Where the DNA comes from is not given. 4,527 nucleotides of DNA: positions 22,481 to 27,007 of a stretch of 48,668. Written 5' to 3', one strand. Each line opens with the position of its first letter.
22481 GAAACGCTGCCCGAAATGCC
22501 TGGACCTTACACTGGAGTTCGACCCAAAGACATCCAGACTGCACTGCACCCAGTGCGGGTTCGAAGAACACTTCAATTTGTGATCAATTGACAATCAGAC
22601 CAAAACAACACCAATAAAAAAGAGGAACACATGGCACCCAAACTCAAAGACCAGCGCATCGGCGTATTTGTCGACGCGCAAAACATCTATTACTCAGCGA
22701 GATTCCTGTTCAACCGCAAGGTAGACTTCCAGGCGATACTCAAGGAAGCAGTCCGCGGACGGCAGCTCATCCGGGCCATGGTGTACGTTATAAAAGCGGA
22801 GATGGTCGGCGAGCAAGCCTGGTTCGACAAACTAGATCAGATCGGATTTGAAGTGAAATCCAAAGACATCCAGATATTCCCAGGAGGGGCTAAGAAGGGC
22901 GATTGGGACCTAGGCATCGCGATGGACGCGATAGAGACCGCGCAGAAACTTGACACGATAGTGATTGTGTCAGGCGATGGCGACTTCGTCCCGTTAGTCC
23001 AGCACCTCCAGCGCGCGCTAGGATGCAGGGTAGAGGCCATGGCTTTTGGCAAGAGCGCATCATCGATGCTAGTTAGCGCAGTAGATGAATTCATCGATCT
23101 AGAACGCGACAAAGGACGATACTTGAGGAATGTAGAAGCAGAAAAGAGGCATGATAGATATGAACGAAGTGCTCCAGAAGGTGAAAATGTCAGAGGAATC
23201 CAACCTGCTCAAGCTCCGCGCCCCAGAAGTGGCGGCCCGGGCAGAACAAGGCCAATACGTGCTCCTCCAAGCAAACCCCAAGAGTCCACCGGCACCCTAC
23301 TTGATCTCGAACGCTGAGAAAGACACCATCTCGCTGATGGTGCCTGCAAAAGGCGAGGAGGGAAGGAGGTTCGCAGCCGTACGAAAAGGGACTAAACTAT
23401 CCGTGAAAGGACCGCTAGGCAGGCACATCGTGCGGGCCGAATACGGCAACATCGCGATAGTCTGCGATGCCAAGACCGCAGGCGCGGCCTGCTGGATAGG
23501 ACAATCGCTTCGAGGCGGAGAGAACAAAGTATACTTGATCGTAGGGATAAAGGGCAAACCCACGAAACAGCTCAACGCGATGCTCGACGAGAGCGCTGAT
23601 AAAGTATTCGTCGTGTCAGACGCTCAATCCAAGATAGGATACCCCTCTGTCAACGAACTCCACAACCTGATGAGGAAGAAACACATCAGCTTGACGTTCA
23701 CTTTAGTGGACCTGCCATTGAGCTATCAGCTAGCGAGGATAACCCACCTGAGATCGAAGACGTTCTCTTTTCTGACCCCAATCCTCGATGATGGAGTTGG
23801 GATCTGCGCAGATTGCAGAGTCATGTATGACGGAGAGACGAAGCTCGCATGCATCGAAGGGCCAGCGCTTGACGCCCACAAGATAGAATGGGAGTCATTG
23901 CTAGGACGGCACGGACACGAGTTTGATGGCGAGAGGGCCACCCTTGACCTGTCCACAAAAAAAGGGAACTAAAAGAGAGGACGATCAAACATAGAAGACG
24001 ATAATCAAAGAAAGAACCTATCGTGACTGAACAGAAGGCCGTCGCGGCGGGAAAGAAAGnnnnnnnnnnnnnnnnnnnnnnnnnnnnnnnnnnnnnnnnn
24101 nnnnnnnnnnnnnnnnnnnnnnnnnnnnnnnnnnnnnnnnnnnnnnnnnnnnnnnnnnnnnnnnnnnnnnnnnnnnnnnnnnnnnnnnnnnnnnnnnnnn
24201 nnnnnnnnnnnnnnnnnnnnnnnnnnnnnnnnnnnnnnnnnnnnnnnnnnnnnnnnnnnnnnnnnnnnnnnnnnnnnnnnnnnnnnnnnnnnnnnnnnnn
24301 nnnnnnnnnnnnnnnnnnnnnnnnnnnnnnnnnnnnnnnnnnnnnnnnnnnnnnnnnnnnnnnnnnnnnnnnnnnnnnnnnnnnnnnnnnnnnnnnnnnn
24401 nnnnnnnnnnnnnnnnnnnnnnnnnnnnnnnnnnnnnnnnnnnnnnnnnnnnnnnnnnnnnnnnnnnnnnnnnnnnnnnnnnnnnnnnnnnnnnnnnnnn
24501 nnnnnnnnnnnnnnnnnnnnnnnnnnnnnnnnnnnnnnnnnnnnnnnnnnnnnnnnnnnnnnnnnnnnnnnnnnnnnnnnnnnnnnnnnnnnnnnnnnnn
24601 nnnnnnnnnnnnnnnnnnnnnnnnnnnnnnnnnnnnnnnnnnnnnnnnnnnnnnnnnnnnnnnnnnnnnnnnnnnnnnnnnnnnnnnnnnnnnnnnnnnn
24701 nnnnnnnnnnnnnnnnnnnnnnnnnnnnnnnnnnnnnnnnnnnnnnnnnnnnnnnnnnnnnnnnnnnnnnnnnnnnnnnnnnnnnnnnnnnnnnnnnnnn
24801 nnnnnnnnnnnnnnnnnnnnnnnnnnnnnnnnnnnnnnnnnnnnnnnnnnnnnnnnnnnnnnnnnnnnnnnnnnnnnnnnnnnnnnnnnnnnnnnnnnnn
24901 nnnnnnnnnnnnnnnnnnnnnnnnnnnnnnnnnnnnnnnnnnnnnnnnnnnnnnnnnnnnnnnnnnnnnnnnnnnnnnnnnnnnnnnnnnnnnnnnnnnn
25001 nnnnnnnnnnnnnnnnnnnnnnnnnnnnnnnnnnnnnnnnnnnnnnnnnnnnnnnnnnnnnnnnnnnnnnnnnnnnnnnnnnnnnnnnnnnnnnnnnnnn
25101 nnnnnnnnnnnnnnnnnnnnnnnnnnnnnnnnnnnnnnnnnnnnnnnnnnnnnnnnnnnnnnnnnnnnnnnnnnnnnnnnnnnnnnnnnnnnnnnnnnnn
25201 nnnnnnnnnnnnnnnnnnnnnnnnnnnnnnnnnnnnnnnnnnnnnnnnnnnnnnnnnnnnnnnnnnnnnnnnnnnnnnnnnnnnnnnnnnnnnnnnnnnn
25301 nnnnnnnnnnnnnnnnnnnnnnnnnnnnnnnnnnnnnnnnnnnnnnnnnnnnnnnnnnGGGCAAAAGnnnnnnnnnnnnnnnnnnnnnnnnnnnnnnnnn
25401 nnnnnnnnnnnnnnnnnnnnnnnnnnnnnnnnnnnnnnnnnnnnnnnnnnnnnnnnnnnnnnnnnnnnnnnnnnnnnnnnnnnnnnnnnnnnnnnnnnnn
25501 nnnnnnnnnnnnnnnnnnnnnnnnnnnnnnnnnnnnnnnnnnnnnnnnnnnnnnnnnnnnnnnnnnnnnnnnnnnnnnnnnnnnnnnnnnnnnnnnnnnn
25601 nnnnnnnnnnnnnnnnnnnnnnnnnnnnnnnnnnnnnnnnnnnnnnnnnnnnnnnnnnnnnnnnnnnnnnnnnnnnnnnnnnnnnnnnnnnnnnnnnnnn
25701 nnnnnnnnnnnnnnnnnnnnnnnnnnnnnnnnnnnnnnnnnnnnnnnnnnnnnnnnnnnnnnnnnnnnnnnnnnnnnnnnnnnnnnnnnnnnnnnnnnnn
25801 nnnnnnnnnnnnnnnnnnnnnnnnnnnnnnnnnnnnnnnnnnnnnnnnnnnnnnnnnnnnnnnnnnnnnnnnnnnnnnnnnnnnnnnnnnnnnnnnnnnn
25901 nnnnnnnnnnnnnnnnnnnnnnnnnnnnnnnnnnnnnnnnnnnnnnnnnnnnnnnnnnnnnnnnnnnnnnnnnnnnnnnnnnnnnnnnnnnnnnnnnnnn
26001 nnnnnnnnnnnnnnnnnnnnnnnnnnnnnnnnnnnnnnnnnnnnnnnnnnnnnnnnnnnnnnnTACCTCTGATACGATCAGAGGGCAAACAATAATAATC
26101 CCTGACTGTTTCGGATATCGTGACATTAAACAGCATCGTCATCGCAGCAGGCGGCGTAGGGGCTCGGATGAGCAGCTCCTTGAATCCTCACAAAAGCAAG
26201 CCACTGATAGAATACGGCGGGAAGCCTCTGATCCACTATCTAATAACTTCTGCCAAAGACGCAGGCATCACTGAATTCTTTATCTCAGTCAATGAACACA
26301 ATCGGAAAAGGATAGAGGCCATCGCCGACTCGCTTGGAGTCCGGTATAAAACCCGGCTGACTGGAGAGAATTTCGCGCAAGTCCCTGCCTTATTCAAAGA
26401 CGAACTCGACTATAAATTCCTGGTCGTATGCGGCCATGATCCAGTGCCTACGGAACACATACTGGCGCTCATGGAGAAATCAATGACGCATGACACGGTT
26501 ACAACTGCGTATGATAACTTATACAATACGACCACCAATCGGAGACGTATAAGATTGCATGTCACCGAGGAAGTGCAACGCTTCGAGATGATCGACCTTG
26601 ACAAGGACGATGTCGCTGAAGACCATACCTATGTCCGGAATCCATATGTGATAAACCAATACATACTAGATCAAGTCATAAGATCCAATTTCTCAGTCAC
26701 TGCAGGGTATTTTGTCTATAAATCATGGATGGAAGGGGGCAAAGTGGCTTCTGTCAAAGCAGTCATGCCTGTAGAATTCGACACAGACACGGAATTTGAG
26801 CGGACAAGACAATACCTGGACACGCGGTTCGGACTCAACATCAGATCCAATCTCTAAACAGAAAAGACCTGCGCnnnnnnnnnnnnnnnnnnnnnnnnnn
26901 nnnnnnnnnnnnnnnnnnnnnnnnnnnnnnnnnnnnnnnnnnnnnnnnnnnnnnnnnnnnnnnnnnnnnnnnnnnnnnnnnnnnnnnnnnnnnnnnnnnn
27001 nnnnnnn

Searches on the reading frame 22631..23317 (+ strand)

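Call 83: search_protein_families(library=pfam, proteins=[window:22631-23317:+], max_evalue=0.00001)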
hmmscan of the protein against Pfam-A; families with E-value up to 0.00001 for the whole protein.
window:22631-23317:+ (228 aa): 1 family
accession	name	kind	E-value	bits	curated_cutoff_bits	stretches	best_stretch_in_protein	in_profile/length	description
PF01936.24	NYN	-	5e-36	124.8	24.2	1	9-158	1-145/145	NYN domain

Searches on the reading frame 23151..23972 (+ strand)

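Call 60: search_protein_families(library=pfam, proteins=[window:23151-23972:+], max_evalue=0.00001)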
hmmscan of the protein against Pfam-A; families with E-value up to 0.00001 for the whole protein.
window:23151-23972:+ (273 aa): 1 family
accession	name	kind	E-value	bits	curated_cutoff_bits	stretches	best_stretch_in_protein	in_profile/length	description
PF10418.14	DHODB_Fe-S_bind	-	1.6e-07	31.4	23.9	1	211-245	3-40/41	Iron-sulfur cluster binding domain of dihydroorotate dehydrogenase B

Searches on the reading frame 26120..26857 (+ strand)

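Call 61: search_protein_families(library=pfam, proteins=[window:26120-26857:+], max_evalue=0.00001)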
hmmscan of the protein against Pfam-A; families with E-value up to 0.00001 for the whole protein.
window:26120-26857:+ (245 aa): 2 families
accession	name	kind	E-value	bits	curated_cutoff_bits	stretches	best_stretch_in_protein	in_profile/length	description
PF12804.13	NTP_transf_3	-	4.8e-08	33.8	27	1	7-76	2-62/160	MobA-like NTP transferase domain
PF00483.29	NTP_transferase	-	8.9e-07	29.2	21.2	1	7-126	3-129/245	Nucleotidyl transferase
